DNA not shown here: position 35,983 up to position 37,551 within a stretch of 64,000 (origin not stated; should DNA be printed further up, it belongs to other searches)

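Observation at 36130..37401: LarA-type nickel-pincer enzyme homologue retaining the full catalytic and cofactor constellation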

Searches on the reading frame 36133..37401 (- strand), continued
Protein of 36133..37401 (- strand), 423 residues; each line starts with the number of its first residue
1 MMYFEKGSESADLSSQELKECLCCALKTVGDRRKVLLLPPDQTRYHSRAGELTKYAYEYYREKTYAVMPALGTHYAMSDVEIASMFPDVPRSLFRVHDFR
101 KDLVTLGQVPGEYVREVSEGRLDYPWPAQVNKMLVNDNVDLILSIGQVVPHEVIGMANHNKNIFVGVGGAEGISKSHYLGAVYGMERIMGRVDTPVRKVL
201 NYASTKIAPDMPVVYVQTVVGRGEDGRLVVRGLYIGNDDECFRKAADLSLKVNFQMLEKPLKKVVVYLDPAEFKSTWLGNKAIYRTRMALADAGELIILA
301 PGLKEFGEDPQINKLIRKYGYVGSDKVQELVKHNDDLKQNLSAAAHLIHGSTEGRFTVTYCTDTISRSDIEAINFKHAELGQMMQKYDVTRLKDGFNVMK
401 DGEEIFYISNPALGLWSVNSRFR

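Call 77: search_protein_families(library=ncbifam, proteins=[L025:8905-9984:+, L078:8894-9973:+, L014:11345-12418:+, L041:11285-12379:+, L025:16512-17546:+, L078:4956-5993:+, L060:6126-7265:+, L044:9872-10870:+], max_evalue=1e-10)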
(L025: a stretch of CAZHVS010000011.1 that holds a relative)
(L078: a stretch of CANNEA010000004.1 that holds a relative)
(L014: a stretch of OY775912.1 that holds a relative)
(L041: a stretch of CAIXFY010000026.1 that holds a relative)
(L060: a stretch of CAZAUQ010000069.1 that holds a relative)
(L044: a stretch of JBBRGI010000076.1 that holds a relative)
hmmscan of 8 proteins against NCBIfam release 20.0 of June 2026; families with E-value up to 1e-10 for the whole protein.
L025:8905-9984:+ (359 aa): 4 families
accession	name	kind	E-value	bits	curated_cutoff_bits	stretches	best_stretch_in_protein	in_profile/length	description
NF041633.1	trifunc_aldol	exception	1.1e-76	258.5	700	1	12-359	242-580/580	KHG/KDPG aldolase/sugar kinase fusion protein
NF041332.1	KDG_KDGal_kin_Halo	equivalog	1.5e-37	129.7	440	1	14-359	4-320/320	bifunctional 2-dehydro-3-deoxygluconokinase/2-dehydro-3-deoxygalactonokinase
TIGR04382.1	myo_inos_iolC_N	equivalog_domain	1.5e-27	96.7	300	1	39-349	31-308/309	5-dehydro-2-deoxygluconokinase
NF040938.1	KDG_KDGal_kin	equivalog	1e-20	74.1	400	1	30-340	18-292/305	bifunctional 2-dehydro-3-deoxygluconokinase/2-dehydro-3-deoxygalactonokinase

L078:8894-9973:+ (359 aa): 4 families
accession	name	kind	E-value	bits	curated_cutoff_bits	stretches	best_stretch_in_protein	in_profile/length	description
NF041633.1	trifunc_aldol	exception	6.1e-48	163.6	700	1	18-358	249-579/580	KHG/KDPG aldolase/sugar kinase fusion protein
NF041332.1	KDG_KDGal_kin_Halo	equivalog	5.9e-29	101.5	440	1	21-343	12-303/320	bifunctional 2-dehydro-3-deoxygluconokinase/2-dehydro-3-deoxygalactonokinase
TIGR04382.1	myo_inos_iolC_N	equivalog_domain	6.6e-23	81.4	300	1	149-332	132-290/309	5-dehydro-2-deoxygluconokinase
NF040938.1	KDG_KDGal_kin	equivalog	8e-14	51.4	400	0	121-230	105-206/305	bifunctional 2-dehydro-3-deoxygluconokinase/2-dehydro-3-deoxygalactonokinase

L014:11345-12418:+ (357 aa): 3 families
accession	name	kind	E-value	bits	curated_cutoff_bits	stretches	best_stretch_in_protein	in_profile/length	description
NF041633.1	trifunc_aldol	exception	6.4e-46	156.9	700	1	16-353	249-574/580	KHG/KDPG aldolase/sugar kinase fusion protein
NF041332.1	KDG_KDGal_kin_Halo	equivalog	9.7e-28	97.5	440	1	19-225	12-209/320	bifunctional 2-dehydro-3-deoxygluconokinase/2-dehydro-3-deoxygalactonokinase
TIGR04382.1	myo_inos_iolC_N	equivalog_domain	8.2e-23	81.1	300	1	29-331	23-291/309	5-dehydro-2-deoxygluconokinase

L041:11285-12379:+ (364 aa): 5 families
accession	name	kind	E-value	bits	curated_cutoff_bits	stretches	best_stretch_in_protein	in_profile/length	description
NF041633.1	trifunc_aldol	exception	9.6e-81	271.9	700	1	15-363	244-579/580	KHG/KDPG aldolase/sugar kinase fusion protein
NF041332.1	KDG_KDGal_kin_Halo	equivalog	3.1e-41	141.9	440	1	15-357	4-312/320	bifunctional 2-dehydro-3-deoxygluconokinase/2-dehydro-3-deoxygalactonokinase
TIGR04382.1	myo_inos_iolC_N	equivalog_domain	5.9e-29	101.3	300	1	14-353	3-307/309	5-dehydro-2-deoxygluconokinase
NF040938.1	KDG_KDGal_kin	equivalog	3.4e-19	69.1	400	1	16-352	2-300/305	bifunctional 2-dehydro-3-deoxygluconokinase/2-dehydro-3-deoxygalactonokinase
NF047869.1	myo_kin_aldol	exception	2.2e-11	42.8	600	0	12-355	6-331/586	bifunctional 5-dehydro-2-deoxygluconokinase/5-dehydro-2-deoxyphosphogluconate aldolase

L025:16512-17546:+ (344 aa): 13 families
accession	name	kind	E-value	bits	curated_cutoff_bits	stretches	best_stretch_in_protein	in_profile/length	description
NF041633.1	trifunc_aldol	exception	1.8e-168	561.6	700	1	3-344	242-580/580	KHG/KDPG aldolase/sugar kinase fusion protein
NF041332.1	KDG_KDGal_kin_Halo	equivalog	9.8e-74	248.6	440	1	4-344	3-320/320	bifunctional 2-dehydro-3-deoxygluconokinase/2-dehydro-3-deoxygalactonokinase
NF040938.1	KDG_KDGal_kin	equivalog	2e-37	128.9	400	1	5-333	1-302/305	bifunctional 2-dehydro-3-deoxygluconokinase/2-dehydro-3-deoxygalactonokinase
TIGR04382.1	myo_inos_iolC_N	equivalog_domain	2e-36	125.8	300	1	5-316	4-290/309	5-dehydro-2-deoxygluconokinase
NF052444.1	DhDoxglucKinKdgK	equivalog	5e-17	62.3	400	1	4-213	2-212/303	2-dehydro-3-deoxygluconokinase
TIGR02152.1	D_ribokin_bact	equivalog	3.7e-15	56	299.65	1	24-320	25-285/298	ribokinase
NF008353.0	PRK11142.1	equivalog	2e-14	53.8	341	1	16-323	23-291/307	ribokinase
NF053626.1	RibKinHalex1628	equivalog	1.4e-13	51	330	0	266-333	221-290/293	ATP-dependent ribose-1-phosphate kinase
NF006957.1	PRK09434.1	equivalog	3.1e-13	49.9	450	1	32-307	25-272/302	fructokinase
NF041134.1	R1P_kin_Thcocales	equivalog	1e-12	48.1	500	0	247-335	196-283/291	ADP-dependent ribose-1-phosphate kinase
NF047869.1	myo_kin_aldol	exception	2e-11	43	600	0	22-319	27-315/586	bifunctional 5-dehydro-2-deoxygluconokinase/5-dehydro-2-deoxyphosphogluconate aldolase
NF049991.1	TagKinase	equivalog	2.9e-11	42.8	420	0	5-214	10-219/321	tagatose kinase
TIGR03168.1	1-PFK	subfamily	5e-11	42.1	216.4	0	265-334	231-299/305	hexose kinase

L078:4956-5993:+ (345 aa): 8 families
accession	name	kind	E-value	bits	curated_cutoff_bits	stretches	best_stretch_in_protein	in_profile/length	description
NF041633.1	trifunc_aldol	exception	1.1e-146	489.7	700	1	3-345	242-580/580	KHG/KDPG aldolase/sugar kinase fusion protein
NF041332.1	KDG_KDGal_kin_Halo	equivalog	6.6e-65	219.6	440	1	4-345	3-320/320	bifunctional 2-dehydro-3-deoxygluconokinase/2-dehydro-3-deoxygalactonokinase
NF040938.1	KDG_KDGal_kin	equivalog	1.3e-33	116.4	400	1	5-335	1-303/305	bifunctional 2-dehydro-3-deoxygluconokinase/2-dehydro-3-deoxygalactonokinase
TIGR04382.1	myo_inos_iolC_N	equivalog_domain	3e-31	108.9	300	1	5-332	4-306/309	5-dehydro-2-deoxygluconokinase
NF053626.1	RibKinHalex1628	equivalog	1.1e-14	54.7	330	0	31-205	35-191/293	ATP-dependent ribose-1-phosphate kinase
NF006957.1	PRK09434.1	equivalog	1.6e-13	50.9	450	1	27-302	20-267/302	fructokinase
NF047869.1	myo_kin_aldol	exception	3.9e-11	42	600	1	22-320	27-315/586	bifunctional 5-dehydro-2-deoxygluconokinase/5-dehydro-2-deoxyphosphogluconate aldolase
NF052444.1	DhDoxglucKinKdgK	equivalog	7.2e-11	42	400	0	4-207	2-205/303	2-dehydro-3-deoxygluconokinase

L060:6126-7265:+ (379 aa): 20 families
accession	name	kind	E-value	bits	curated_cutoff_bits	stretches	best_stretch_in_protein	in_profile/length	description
NF001309.0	PRK00257.1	equivalog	8.7e-133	442.9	434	1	1-374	1-378/379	4-phosphoerythronate dehydrogenase PdxB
NF011966.0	PRK15438.1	equivalog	9.5e-80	268.5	687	1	1-372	1-370/378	4-phosphoerythronate dehydrogenase PdxB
TIGR01327.1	PGDH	equivalog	1.3e-40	139.7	454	1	111-268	133-291/525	phosphoglycerate dehydrogenase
NF009714.1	PRK13243.1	equivalog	4.3e-36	124.9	455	1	111-265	145-300/332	glyoxylate reductase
NF008759.0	PRK11790.1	equivalog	1.2e-32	113.1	404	1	34-265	51-304/410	phosphoglycerate dehydrogenase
NF005069.0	PRK06487.1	equivalog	1e-30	106.9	448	1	115-242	150-271/320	2-hydroxyacid dehydrogenase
NF006263.0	PRK08410.1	equivalog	5e-30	105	389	1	114-261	143-290/311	D-2-hydroxyacid dehydrogenase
NF005387.0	PRK06932.1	equivalog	1.5e-27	96.4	492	1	117-239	148-265/314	2-hydroxyacid dehydrogenase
NF000492.1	vanH_gen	exception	1.2e-25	90.3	540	1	106-239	131-257/312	D-lactate dehydrogenase VanH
NF011938.0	PRK15409.1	equivalog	8.5e-23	80.9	492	1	111-261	140-292/324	glyoxylate/hydroxypyruvate reductase GhrB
NF005750.0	PRK07574.1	equivalog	8.8e-23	81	329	1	108-241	184-318/386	NAD-dependent formate dehydrogenase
NF000004.1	vanH-D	exception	4.2e-22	78.7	550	1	54-240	68-264/323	D-lactate dehydrogenase VanH-D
NF041369.1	Dhydh_Halo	equivalog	2.5e-21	76.2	400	1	109-242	125-257/305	D-2-hydroxyacid dehydrogenase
NF000151.1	vanH-Ac1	exception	1.6e-19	70.5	750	1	110-240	171-294/351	D-lactate dehydrogenase VanH-Ac1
NF000128.1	vanH-Sc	exception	2.8e-19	69.4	650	1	109-240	154-278/337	D-lactate dehydrogenase VanH-Sc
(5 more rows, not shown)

L044:9872-10870:+ (332 aa): 7 families
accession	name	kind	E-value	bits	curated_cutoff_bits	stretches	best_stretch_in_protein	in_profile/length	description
TIGR04380.1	myo_inos_iolG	equivalog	8.9e-29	100.4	355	1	6-326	2-322/330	inositol 2-dehydrogenase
NF052479.1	LevoglcsnDh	equivalog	1.3e-25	89.9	650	1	36-208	41-212/386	levoglucosan dehydrogenase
NF041392.1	XylDh_Gfo6_Halo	equivalog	1.5e-24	86.5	350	1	4-280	15-294/350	D-xylose 1-dehydrogenase Gfo6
NF008607.0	PRK11579.1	subfamily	5.8e-21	74.9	330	1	4-194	3-185/346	oxidoreductase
NF040723.1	UDP-GlcNAcDh_Arch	equivalog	8.2e-19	68.2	450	1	7-312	2-286/302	UDP-N-acetylglucosamine 3-dehydrogenase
NF007574.0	PRK10206.1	equivalog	3.6e-16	59.1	352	1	34-193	32-182/345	oxidoreductase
NF052679.1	InsChiInosDhIolG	equivalog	1.4e-14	53.9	540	1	8-159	5-158/343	bifunctional inositol 2-dehydrogenase/D-chiro-inositol 1-dehydrogenase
